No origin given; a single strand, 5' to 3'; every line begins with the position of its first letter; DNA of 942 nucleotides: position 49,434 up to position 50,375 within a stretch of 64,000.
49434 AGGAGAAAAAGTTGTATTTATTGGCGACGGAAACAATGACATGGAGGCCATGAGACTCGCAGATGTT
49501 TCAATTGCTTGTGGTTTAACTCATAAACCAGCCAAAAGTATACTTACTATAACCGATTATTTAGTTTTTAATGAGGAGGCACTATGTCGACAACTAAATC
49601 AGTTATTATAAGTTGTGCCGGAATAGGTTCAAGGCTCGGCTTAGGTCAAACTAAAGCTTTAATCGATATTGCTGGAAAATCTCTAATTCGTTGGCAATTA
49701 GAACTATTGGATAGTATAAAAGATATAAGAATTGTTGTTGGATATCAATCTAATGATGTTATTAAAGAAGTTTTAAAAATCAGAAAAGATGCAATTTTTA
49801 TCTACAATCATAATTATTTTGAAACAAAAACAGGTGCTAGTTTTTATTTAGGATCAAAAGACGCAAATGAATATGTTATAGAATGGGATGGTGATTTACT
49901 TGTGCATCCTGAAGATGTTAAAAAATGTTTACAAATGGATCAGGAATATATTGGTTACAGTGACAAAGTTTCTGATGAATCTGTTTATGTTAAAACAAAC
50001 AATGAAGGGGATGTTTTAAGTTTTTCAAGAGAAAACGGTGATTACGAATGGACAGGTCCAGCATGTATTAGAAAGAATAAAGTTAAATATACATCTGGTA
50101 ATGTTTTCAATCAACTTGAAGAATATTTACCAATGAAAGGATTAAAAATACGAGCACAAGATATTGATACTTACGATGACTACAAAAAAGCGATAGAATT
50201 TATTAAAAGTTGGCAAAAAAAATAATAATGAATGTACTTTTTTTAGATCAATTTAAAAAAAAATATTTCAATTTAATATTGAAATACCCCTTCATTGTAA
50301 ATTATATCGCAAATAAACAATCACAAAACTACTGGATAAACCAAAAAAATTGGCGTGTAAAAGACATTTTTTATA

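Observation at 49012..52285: CDP-activated amino-alcohol/phospho-alcohol module: SerB-like HAD, LicC-like cytidylyltransferase, two methyltransferases and an Asp/Glu-family racemase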

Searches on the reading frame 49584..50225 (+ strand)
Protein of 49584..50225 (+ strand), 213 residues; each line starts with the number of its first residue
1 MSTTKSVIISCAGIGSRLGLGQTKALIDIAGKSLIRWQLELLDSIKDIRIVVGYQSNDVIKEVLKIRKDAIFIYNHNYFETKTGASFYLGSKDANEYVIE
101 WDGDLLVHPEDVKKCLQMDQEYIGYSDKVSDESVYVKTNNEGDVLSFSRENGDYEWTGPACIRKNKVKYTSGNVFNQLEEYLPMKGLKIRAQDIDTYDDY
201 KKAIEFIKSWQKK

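Call 4: search_protein_families(library=pfam, proteins=[window:49584-50225:+], max_evalue=0.01)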
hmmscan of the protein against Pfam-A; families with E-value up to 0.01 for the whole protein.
window:49584-50225:+ (213 aa): 2 families
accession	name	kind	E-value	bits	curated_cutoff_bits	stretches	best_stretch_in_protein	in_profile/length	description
PF12804.13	NTP_transf_3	-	9.6e-08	32.8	27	1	8-114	2-106/160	MobA-like NTP transferase domain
PF01128.25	IspD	-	1.8e-06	28.3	27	1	7-66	3-65/221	2-C-methyl-D-erythritol 4-phosphate cytidylyltransferase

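Call 5: search_protein_families(library=ncbifam, proteins=[window:49584-50225:+], max_evalue=0.01)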
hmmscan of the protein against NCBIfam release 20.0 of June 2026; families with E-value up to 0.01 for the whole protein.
window:49584-50225:+ (213 aa): 20 families
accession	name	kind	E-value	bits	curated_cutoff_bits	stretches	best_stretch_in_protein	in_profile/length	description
TIGR03992.1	Arch_glmU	subfamily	1.6e-09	37.2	292.1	1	7-135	3-136/393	bifunctional sugar-1-phosphate nucleotidylyltransferase/acetyltransferase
NF045665.1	NTPtran_DVU1551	equivalog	1.1e-08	34.5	315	1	7-79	3-73/359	DVU_1551 family NTP transferase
NF010939.0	PRK14359.1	equivalog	2.1e-08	33.2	592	1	5-121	3-120/430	bifunctional UDP-N-acetylglucosamine diphosphorylase/glucosamine-1-phosphate N-acetyltransferase GlmU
NF041135.1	IPPtranDIPPsyn_Thcocales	equivalog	4.1e-08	32.6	580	1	7-117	3-114/419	bifunctional L-myo-inositol-1-phosphate cytidylyltransferase/CDP-L-myo-inositol myo-inositolphosphotransferase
TIGR03310.1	matur_MocA_YgfJ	equivalog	1.6e-06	28.2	186.45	1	6-80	1-74/188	molybdenum cofactor cytidylyltransferase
NF010933.0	PRK14353.1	equivalog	2.8e-06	26.2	505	1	3-107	4-104/453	bifunctional UDP-N-acetylglucosamine diphosphorylase/glucosamine-1-phosphate N-acetyltransferase GlmU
TIGR01208.1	rmlA_long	equivalog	5.7e-06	25.4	320.25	1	8-66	3-66/353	glucose-1-phosphate thymidylyltransferase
TIGR00453.1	ispD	equivalog_domain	6e-06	25.8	181.3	1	6-62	1-60/219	2-C-methyl-D-erythritol 4-phosphate cytidylyltransferase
TIGR01173.1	glmU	equivalog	6.4e-06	25.3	366.85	1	6-114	2-112/452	bifunctional UDP-N-acetylglucosamine diphosphorylase/glucosamine-1-phosphate N-acetyltransferase GlmU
NF041173.1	Sug_nt_acttase_Thmprot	equivalog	1e-05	24.7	600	1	7-135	3-135/405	bifunctional sugar-1-phosphate nucleotidylyltransferase/acetyltransferase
NF010932.0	PRK14352.1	equivalog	3e-05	22.9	611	1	3-111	5-110/488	bifunctional UDP-N-acetylglucosamine diphosphorylase/glucosamine-1-phosphate N-acetyltransferase GlmU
NF010937.0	PRK14357.1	equivalog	5.8e-05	22.2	658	1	7-65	3-61/448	bifunctional UDP-N-acetylglucosamine diphosphorylase/glucosamine-1-phosphate N-acetyltransferase GlmU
NF045782.1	NicBOxredNboR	equivalog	7.2e-05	22.5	260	1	6-95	10-97/206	nicotine blue oxidoreductase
NF010940.0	PRK14360.1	equivalog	0.00015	20.4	602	1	6-112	3-104/452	bifunctional UDP-N-acetylglucosamine diphosphorylase/glucosamine-1-phosphate N-acetyltransferase GlmU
NF010935.0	PRK14355.1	equivalog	0.00025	19.8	718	1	6-73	5-73/459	bifunctional UDP-N-acetylglucosamine diphosphorylase/glucosamine-1-phosphate N-acetyltransferase GlmU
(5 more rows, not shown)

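Call 13: search_solved_structures(query=window:49584-50225:+, max_evalue=0.01)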
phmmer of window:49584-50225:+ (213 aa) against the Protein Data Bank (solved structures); distinct sequences matched with E-value up to 0.01: 1.
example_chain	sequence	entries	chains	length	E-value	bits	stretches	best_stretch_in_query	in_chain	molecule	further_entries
1jyk_A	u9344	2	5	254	2.9e-07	33.6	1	7-105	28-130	CTP:phosphocholine Cytidylyltransferase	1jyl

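Call 18: find_homologous_proteins(query=window:49584-50225:+, max_evalue=0.001)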
Query window:49584-50225:+ (213 aa): 893 proteins with E <= 0.001 among 1030 candidates; the best 120 are listed.
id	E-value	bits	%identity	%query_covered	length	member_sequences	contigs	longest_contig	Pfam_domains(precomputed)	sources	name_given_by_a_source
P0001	6.6e-138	475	100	100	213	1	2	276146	PF01128.26,PF12804.14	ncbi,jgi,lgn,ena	ncbi:MAG: NTP transferase domain-containing protein [Candidatus Shapirobacteria bacterium]|jgi:choli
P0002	6.2e-119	413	84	100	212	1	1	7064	PF01128.26,PF20202.5,PF12804.14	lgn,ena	-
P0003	9.4e-119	413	85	100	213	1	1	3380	PF01128.26,PF20202.5,PF12804.14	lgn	-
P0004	2.0e-117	408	83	100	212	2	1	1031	PF01128.26,PF20202.5,PF12804.14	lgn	-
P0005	1.3e-114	399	82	100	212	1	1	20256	PF01128.26,PF20202.5,PF12804.14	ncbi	-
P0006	2.8e-112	391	80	100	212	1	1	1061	PF01128.26,PF20202.5,PF12804.14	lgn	-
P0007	2.1e-111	389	77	99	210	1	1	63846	PF12804.14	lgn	-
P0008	2.4e-111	388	76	99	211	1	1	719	PF12804.14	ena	-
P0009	1.1e-110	386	75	99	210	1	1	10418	PF01128.26,PF20202.5,PF12804.14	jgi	jgi:choline kinase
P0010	1.9e-110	386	76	99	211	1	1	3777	PF01128.26,PF20202.5,PF12804.14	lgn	-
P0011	8.2e-110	383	78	99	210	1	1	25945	PF01128.26,PF20202.5,PF12804.14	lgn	-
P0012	2.2e-109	382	77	99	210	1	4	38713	PF01128.26,PF20202.5,PF12804.14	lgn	-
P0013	2.2e-108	379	78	99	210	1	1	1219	PF01128.26,PF20202.5,PF12804.14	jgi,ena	-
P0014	2.5e-108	379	75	99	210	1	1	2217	PF01128.26,PF20202.5,PF12804.14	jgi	jgi:choline kinase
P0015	3.1e-108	378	78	99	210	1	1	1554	PF01128.26,PF20202.5,PF12804.14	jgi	jgi:choline kinase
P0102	3.0e-100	352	70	100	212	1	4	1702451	PF01128.26,PF20202.5,PF12804.14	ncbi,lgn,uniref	ncbi:phosphocholine cytidylyltransferase family protein [Dysgonomonas termitidis]|uniref:NTP transfe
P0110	5.5e-100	351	71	99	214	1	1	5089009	PF01128.26,PF12804.14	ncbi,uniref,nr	ncbi:phosphocholine cytidylyltransferase family protein [Anaeromicropila herbilytica]|uniref:MobA-li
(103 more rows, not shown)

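Call 20: find_encoding_contigs(protein=P0102, flank=10000, max_places=2)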
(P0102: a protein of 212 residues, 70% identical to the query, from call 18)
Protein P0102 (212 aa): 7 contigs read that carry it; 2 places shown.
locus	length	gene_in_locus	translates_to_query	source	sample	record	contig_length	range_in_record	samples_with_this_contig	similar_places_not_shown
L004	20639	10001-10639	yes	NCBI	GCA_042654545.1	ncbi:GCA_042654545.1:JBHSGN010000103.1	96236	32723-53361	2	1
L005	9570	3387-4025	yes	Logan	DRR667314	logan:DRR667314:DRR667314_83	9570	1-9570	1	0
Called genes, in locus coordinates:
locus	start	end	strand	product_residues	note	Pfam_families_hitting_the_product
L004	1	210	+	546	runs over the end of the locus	PF03063:Prismane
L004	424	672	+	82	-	-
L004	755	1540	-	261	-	PF01578:Cytochrom_C_asm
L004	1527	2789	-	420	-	PF05140:ResB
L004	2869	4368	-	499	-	PF02335:Cytochrom_C552, PF14522:Cytochrome_C7 (faint)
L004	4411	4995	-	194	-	PF03264:Cytochrom_NNT, PF14522:Cytochrome_C7 (faint), PF22113:Mtrc-MtrF_II-IV_dom (weak)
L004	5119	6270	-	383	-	PF07396:Porin_O_P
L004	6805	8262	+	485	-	PF01943:Polysacc_synt, PF13440:Polysacc_synt_3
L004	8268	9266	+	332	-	PF00535:Glycos_transf_2, PF10111:Glyco_tranf_2_2, PF13641:Glyco_tranf_2_3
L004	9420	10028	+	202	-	PF00702:Hydrolase, PF12710:HAD, PF13419:HAD_2 (weak)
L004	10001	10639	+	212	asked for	PF01128:IspD (weak), PF12804:NTP_transf_3, PF20202:DUF6564 (weak)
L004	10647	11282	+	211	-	PF00398:RrnaAD, PF13489:Methyltransf_23 (weak), PF08241:Methyltransf_11 (weak), PF08242:Methyltransf_12 (weak), PF13649:Methyltransf_25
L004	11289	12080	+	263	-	PF04991:LicD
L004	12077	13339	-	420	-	PF00216:Bac_DNA_binding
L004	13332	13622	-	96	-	PF00216:Bac_DNA_binding, PF18291:HU-HIG (weak)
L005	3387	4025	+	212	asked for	PF01128:IspD (weak), PF12804:NTP_transf_3, PF20202:DUF6564 (weak)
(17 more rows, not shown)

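Call 21: find_encoding_contigs(protein=P0110, flank=10000, max_places=2)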
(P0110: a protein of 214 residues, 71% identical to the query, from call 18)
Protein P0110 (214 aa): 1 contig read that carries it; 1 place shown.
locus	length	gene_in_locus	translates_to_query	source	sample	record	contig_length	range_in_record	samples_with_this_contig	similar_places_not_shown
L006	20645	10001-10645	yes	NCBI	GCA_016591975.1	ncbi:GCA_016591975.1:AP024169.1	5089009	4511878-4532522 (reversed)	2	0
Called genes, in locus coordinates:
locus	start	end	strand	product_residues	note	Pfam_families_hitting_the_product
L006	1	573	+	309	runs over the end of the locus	PF02603:Hpr_kinase_N, PF07475:Hpr_kinase_C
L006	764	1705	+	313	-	PF00480:ROK, PF01869:BcrAD_BadFG (faint)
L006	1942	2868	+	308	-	PF01565:FAD_binding_4, PF02873:MurB_C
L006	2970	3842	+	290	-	PF03668:RapZ-like_N, PF22740:PapZ_C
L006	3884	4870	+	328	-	PF10298:WhiA_N, PF14527:LAGLIDADG_WhiA, PF02650:HTH_WhiA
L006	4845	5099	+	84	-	PF00381:PTS-HPr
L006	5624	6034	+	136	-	PF05523:FdtA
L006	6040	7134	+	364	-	PF01041:DegT_DnrJ_EryC1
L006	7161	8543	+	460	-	-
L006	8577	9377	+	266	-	PF04055:Radical_SAM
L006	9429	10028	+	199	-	PF00702:Hydrolase, PF12710:HAD, PF13419:HAD_2 (weak)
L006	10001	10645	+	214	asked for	PF01128:IspD (weak), PF12804:NTP_transf_3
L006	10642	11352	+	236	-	PF01177:Asp_Glu_race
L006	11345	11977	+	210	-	PF13489:Methyltransf_23 (weak), PF13847:Methyltransf_31 (faint), PF08241:Methyltransf_11 (weak), PF08242:Methyltransf_12 (weak), PF13649:Methyltransf_25 (weak)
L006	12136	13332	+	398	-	PF00551:Formyl_trans_N, PF12796:Ank_2, PF13637:Ank_4 (faint), PF13857:Ank_5 (faint), PF00023:Ank, PF13606:Ank_3 (weak)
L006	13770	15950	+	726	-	PF08218:Citrate_ly_lig, PF01467:CTP_transf_like (weak)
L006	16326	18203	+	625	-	PF22674:C2185-like_N (weak), PF05159:Capsule_synth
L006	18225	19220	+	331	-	PF01073:3Beta_HSD, PF01370:Epimerase, PF02719:Polysacc_synt_2, PF04321:RmlD_sub_bind, PF05368:NmrA, PF07993:NAD_binding_4, PF13460:NAD_binding_10, PF16363:GDP_Man_Dehyd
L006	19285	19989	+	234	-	PF02348:CTP_transf_3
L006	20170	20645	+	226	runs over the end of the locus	PF02348:CTP_transf_3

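Call 22: find_related_loci(query=window:49584-50225:+, collection=genome_contigs, flank=10000)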
Query window:49584-50225:+ (213 aa) in genome_contigs; peptide patterns used: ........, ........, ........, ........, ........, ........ (x = any residue, [..] = any of these).
119 stretches matched a pattern; 13 encode a relative of the query (tblastn E <= 1e-3); 13 distinct loci.
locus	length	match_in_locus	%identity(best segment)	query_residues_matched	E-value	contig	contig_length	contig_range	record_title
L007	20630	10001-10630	72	1-210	9e-113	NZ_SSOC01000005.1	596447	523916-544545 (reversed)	Pseudothauera nasutitermitis strain CC-YHH838 contig05, whole genome shotgun sequence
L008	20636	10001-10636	70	1-212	4e-106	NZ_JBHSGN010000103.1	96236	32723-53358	Dysgonomonas termitidis strain CCUG 66188 GCM70023304_137, whole genome shotgun sequence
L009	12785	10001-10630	69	1-210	3e-103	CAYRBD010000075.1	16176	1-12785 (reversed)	MAG TPA_asm: uncultured Chitinophagaceae bacterium isolate SRP187154_co1_376 genome assembly, contig: NODE_4465_length_1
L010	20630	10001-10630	68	1-210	8e-103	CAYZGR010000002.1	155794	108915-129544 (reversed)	MAG TPA_asm: uncultured Chitinophagaceae bacterium isolate SRP187154_co1_371 genome assembly, contig: NODE_51_length_155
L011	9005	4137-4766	68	1-210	9e-102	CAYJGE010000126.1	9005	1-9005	MAG TPA_asm: uncultured Mailhella sp. isolate ERP123703_co1_306 genome assembly, contig: NODE_8150_length_9005_cov_58.10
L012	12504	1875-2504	67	1-210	3e-99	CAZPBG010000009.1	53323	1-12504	MAG TPA_asm: uncultured Vampirovibrio sp. isolate SRP313737_co1_272 genome assembly, contig: NODE_1036_length_53323_cov_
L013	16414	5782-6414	66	1-211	8e-99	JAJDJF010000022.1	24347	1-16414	Desulfovibrio sp. OttesenSCG-928-C06 AH-928-C06_NODE_22, whole genome shotgun sequence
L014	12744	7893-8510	65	5-210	6e-97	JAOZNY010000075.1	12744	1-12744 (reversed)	MAG: Bacteroidales bacterium isolate GMC4.concoct.290_sub GMC4_6477_length_12744_cov_25.087241, whole genome shotgun seq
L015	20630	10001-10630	67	1-210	4e-97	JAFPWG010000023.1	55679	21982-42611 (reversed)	MAG: Bacteroidales bacterium isolate RGIG1532 Goat_Abomasum-5__c725, whole genome shotgun sequence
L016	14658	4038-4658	62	5-211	5e-93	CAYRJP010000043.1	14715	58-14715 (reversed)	MAG TPA_asm: uncultured Bacteroidales bacterium isolate binchicken_co67_258 genome assembly, contig: NODE_4236_length_14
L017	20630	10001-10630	65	1-210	2e-93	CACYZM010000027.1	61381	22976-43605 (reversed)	MAG: uncultured Bacteroidia bacterium isolate RUG12415 genome assembly, contig: RUG12415_asm_27, whole genome shotgun se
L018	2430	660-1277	59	5-210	1e-88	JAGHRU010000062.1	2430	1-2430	MAG: Candidatus Equimonas enterica isolate E1_145 c_000000898569, whole genome shotgun sequence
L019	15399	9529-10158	48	1-210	1e-71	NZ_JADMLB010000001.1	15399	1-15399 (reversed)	MAG: Halodesulfovibrio sp. isolate N3 k99_3776, whole genome shotgun sequence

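Call 26: search_protein_families(library=pfam, proteins=[L007:6009-7487:+, L007:10640-11965:+, L007:12663-14258:+, L007:14245-15534:+, L009:8514-9365:+, L009:10671-11429:+, L009:11578-12468:+, L011:2877-3656:+, L011:5140-6069:+, L013:7211-8107:+], max_evalue=0.001)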
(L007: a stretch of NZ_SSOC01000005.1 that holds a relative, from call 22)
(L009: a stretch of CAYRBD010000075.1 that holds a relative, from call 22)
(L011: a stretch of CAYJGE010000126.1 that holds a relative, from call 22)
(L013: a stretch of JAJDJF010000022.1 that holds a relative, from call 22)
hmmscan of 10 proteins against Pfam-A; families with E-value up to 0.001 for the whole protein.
L007:6009-7487:+ (492 aa): 3 families
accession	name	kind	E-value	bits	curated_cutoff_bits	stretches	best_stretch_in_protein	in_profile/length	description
PF04326.19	SLFN_AlbA_2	-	7.9e-26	91.4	25.3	1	13-128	1-117/118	Schlafen, AlbA_2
PF13749.12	HATPase_c_4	-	1.1e-25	89.9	26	1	291-375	1-87/89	Putative ATP-dependent DNA helicase recG C-terminal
PF21247.3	Fic-like_C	-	9e-09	35.5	27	1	453-480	37-64/64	Filamentation induced by cAMP protein Fic-like, C-terminal domain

L007:10640-11965:+ (441 aa): 7 families
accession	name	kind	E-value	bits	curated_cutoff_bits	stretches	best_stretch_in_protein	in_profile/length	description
PF13649.12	Methyltransf_25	-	7.5e-15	55.8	27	1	278-377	1-97/97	Methyltransferase domain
PF13847.12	Methyltransf_31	-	6.5e-12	45.8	27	1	274-389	3-117/145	Methyltransferase domain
PF08241.18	Methyltransf_11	-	9.1e-12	45.9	21.2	1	279-380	1-94/95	Methyltransferase domain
PF08242.18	Methyltransf_12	-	5.1e-10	40.4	30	1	279-378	1-97/98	Methyltransferase domain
PF05401.17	NodS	-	1.8e-06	28.4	24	1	266-381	35-144/201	Nodulation protein S (NodS)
PF13489.12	Methyltransf_23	-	0.0001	22.5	27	1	263-393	11-128/164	Methyltransferase domain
PF00891.24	Methyltransf_2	-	0.00013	21.8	22.3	1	276-391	64-174/210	O-methyltransferase domain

L007:12663-14258:+ (531 aa): 5 families
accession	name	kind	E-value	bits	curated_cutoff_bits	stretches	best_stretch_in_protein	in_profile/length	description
PF01128.25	IspD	-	1.1e-54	186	27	1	87-309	2-219/221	2-C-methyl-D-erythritol 4-phosphate cytidylyltransferase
PF00106.31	adh_short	-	5.2e-28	98.3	26.6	1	362-494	56-189/195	short chain dehydrogenase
PF13561.12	adh_short_C2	-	1.7e-24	87.1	27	1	360-496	48-185/236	Enoyl-(Acyl carrier protein) reductase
PF12804.13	NTP_transf_3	-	2.4e-11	44.5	27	1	88-221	1-125/160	MobA-like NTP transferase domain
PF08659.16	KR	-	1.8e-05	25.1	22.6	1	350-470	52-165/180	KR domain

L007:14245-15534:+ (429 aa): 1 family
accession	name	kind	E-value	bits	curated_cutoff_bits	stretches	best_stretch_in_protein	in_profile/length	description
PF04464.20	Glyphos_transf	-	9.6e-34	117.3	22.1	1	47-382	22-335/367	CDP-Glycerol:Poly(glycerophosphate) glycerophosphotransferase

L009:8514-9365:+ (283 aa): 1 family
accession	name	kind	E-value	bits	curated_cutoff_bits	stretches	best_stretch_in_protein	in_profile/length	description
PF13578.12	Methyltransf_24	-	1.6e-16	61.6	26.3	1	140-243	1-104/105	Methyltransferase domain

L009:10671-11429:+ (252 aa): 12 families
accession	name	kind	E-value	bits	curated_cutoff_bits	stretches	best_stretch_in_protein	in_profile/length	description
PF13649.12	Methyltransf_25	-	8.4e-18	65.3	27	1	74-169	1-95/97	Methyltransferase domain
PF13847.12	Methyltransf_31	-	3.4e-17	62.9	27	1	71-215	4-143/145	Methyltransferase domain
PF08242.18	Methyltransf_12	-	4.3e-15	56.7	30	1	75-170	1-95/98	Methyltransferase domain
PF08241.18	Methyltransf_11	-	5.9e-13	49.7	21.2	1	75-175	1-95/95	Methyltransferase domain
PF13489.12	Methyltransf_23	-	3.6e-11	43.5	27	1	59-215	13-156/164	Methyltransferase domain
PF03848.20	TehB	-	1.1e-07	31.9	20.4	1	72-174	32-131/193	Tellurite resistance protein TehB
PF00891.24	Methyltransf_2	-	4.6e-07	29.8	22.3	1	56-216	48-207/210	O-methyltransferase domain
PF05401.17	NodS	-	5.7e-07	30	24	1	69-174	41-143/201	Nodulation protein S (NodS)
PF01728.25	FtsJ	-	2.4e-05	24.8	24.1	1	69-147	20-100/181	FtsJ-like methyltransferase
PF01739.24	CheR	-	7e-05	22.8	27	0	136-175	134-173/195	CheR methyltransferase, SAM binding domain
PF05175.20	MTS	-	0.00068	19.8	23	0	62-144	23-104/170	Methyltransferase small domain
PF05891.18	Methyltransf_PK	-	0.00082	19.4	27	0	67-204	52-190/218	AdoMet dependent proline di-methyltransferase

L009:11578-12468:+ (296 aa): 1 family
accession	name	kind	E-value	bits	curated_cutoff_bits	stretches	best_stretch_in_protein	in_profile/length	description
PF04991.19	LicD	-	3.3e-47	161.9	22.6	1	37-269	1-227/227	LicD family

L011:2877-3656:+ (259 aa): 4 families
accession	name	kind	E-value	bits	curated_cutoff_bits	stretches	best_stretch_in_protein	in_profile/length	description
PF07819.20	PGAP1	-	5.4e-05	23.5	24.3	1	129-177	69-126/233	PGAP1-like alpha/beta domain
PF00561.26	Abhydrolase_1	-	0.00045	20.4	25.8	0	140-189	65-110/245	alpha/beta hydrolase fold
PF01764.32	Lipase_3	-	0.00086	19.7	22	0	110-161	43-80/140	Lipase (class 3)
PF12697.13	Abhydrolase_6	-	0.00092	20.4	26.3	0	131-186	53-100/217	Alpha/beta hydrolase family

L011:5140-6069:+ (309 aa): 1 family
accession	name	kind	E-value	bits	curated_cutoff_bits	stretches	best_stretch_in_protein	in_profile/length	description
PF10095.14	DUF2333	-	4.2e-12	46.1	22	1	18-194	10-181/330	Uncharacterized protein conserved in bacteria (DUF2333)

L013:7211-8107:+ (298 aa): 1 family
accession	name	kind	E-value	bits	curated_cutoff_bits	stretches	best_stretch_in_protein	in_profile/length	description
PF14393.11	DUF4422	-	7.9e-55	186.5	25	1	13-268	1-219/220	Domain of unknown function (DUF4422)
